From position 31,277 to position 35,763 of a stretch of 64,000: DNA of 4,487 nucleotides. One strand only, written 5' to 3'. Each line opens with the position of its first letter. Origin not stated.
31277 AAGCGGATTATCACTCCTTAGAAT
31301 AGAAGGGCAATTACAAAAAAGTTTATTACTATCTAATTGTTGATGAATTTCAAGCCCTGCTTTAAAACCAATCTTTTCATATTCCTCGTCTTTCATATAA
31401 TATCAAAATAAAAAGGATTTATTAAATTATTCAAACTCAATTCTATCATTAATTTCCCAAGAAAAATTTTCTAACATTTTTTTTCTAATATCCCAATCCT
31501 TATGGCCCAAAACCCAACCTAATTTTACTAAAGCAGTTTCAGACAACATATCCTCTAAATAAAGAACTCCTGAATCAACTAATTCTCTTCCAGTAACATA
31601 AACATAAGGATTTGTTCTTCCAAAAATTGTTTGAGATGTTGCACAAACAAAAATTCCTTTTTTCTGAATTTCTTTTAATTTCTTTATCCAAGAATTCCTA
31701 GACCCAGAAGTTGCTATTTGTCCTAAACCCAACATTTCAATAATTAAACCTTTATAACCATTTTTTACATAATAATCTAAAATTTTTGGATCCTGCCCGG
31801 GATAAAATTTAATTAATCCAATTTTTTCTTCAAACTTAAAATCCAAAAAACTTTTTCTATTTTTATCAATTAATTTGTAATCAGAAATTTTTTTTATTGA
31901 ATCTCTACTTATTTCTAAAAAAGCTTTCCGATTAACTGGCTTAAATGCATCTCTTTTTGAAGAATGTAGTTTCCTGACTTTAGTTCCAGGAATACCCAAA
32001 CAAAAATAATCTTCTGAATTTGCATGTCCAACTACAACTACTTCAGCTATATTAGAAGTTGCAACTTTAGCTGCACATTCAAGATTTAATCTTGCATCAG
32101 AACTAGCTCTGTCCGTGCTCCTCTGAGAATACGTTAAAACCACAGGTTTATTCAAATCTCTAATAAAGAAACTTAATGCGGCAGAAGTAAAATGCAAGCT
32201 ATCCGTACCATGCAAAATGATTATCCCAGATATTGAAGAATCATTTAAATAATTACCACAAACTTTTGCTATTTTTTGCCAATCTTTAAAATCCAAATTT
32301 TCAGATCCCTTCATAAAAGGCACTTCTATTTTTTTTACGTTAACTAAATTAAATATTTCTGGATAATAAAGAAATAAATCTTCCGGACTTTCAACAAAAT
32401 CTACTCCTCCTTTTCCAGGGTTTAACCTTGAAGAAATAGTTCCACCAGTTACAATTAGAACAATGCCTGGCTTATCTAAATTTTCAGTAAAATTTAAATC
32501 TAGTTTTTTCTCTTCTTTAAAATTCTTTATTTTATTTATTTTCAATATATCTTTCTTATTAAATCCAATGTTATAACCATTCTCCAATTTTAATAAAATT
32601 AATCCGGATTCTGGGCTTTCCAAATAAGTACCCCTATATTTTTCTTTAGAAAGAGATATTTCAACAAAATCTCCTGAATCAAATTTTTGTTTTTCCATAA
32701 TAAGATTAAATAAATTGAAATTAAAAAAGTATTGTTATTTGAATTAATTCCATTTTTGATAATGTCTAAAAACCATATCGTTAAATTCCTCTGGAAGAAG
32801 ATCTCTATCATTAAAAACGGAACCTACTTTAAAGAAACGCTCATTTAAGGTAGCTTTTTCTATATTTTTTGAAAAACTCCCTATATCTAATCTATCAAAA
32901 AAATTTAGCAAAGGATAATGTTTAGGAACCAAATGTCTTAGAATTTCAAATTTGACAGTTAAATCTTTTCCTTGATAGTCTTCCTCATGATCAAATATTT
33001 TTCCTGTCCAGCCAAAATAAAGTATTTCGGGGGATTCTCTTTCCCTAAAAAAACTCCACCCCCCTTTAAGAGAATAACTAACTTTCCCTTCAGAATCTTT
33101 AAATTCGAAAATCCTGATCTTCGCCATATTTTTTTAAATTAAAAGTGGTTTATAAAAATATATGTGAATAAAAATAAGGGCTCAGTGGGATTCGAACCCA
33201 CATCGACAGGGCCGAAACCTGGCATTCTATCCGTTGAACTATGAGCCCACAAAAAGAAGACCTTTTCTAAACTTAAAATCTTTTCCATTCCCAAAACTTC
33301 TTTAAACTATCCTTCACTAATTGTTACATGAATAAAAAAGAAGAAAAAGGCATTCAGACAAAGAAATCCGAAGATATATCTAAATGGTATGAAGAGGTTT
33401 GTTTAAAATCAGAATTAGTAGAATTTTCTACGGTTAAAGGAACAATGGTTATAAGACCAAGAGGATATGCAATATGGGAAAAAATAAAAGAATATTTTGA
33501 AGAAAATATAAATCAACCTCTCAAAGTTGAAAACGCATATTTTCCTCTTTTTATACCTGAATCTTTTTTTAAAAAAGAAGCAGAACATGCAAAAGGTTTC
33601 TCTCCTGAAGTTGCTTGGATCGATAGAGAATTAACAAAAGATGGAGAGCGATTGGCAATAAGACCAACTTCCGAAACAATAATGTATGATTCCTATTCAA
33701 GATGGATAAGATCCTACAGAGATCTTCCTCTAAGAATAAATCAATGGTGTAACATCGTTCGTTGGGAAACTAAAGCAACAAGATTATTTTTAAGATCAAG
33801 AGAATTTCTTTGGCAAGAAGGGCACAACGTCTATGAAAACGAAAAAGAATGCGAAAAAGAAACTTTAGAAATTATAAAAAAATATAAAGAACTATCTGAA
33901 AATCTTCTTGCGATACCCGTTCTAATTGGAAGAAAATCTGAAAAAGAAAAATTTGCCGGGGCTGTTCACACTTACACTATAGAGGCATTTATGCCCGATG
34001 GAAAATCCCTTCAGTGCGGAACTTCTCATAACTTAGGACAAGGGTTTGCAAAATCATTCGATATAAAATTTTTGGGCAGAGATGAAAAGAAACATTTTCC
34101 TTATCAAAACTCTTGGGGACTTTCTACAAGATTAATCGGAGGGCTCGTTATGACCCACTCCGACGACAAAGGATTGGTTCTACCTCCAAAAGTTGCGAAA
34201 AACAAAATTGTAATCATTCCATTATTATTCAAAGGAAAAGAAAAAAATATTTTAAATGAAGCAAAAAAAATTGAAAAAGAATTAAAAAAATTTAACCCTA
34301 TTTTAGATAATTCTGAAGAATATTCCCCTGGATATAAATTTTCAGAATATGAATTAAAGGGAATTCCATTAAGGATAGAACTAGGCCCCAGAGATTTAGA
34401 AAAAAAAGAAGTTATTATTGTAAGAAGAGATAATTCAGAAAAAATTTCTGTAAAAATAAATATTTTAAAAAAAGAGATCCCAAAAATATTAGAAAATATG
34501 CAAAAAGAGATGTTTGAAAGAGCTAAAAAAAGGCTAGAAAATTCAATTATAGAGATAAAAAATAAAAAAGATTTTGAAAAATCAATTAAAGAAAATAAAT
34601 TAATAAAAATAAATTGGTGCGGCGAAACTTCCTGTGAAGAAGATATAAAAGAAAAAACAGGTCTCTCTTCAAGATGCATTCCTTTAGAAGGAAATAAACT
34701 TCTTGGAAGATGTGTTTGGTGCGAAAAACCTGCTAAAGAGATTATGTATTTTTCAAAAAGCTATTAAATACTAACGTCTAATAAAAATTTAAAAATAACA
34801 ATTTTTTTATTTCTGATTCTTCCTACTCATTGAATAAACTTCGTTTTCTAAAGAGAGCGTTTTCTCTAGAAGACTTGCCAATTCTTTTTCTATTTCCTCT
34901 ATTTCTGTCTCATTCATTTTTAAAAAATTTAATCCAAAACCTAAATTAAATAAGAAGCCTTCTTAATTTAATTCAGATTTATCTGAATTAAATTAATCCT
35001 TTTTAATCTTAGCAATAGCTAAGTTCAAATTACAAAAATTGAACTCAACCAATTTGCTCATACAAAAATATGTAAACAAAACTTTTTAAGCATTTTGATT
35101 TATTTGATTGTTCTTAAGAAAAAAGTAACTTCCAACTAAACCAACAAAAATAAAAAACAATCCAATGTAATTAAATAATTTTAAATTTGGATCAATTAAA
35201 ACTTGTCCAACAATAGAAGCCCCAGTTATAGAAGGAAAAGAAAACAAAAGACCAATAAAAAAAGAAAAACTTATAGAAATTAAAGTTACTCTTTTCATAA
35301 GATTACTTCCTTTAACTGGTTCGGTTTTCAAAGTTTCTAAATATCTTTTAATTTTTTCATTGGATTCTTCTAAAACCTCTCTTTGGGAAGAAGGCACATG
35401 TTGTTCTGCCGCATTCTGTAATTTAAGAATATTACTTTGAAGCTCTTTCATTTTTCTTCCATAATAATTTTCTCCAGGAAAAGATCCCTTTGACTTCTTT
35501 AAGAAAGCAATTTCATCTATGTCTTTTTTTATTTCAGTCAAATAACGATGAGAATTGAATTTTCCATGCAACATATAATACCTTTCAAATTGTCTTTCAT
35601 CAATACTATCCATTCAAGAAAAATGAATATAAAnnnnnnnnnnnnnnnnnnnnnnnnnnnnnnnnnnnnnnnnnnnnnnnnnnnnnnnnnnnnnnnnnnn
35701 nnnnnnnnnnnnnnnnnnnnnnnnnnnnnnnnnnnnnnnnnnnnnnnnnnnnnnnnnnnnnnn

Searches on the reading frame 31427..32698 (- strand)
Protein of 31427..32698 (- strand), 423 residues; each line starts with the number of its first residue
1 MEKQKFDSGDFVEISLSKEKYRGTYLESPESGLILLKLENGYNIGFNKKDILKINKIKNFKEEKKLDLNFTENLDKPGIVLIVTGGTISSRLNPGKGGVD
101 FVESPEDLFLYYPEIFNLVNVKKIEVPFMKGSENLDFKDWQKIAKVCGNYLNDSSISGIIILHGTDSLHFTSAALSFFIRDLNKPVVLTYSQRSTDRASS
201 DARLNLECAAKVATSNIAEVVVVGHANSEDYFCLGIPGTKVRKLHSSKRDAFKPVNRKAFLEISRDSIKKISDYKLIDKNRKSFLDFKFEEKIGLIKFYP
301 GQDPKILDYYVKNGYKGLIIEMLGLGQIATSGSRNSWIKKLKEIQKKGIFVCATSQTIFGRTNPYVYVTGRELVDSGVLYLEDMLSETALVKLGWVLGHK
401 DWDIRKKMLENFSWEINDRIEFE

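Call 48: search_protein_families(library=pfam, proteins=[window:31427-32698:-], max_evalue=0.001)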
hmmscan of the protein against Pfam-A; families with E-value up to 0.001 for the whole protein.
window:31427-32698:- (423 aa): 3 families
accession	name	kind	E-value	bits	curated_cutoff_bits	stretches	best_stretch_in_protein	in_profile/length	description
PF00710.25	Asparaginase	-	3.8e-42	144.4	22.5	1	79-269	2-186/193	Asparaginase, N-terminal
PF17763.6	Asparaginase_C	-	2.9e-23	82.4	34.6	1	292-401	1-105/114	Glutaminase/Asparaginase C-terminal domain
PF18195.6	GatD_N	-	2.2e-11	43.4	25.7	1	7-57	2-54/54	GatD N-terminal domain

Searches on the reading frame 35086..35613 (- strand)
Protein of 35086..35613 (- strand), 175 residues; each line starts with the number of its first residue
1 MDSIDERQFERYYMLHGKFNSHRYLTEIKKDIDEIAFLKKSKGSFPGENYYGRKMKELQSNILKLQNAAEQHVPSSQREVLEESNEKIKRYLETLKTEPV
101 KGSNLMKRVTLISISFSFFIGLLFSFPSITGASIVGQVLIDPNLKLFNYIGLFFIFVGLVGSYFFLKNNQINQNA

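Call 5: search_protein_families(library=pfam, proteins=[window:35086-35613:-], max_evalue=0.01)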
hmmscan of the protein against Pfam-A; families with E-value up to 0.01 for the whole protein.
window:35086-35613:- (175 aa): 0 families

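Call 34: search_protein_families(library=ncbifam, proteins=[window:35086-35613:-], max_evalue=0.01)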
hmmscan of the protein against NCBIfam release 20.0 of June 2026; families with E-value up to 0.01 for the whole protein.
window:35086-35613:- (175 aa): 0 families
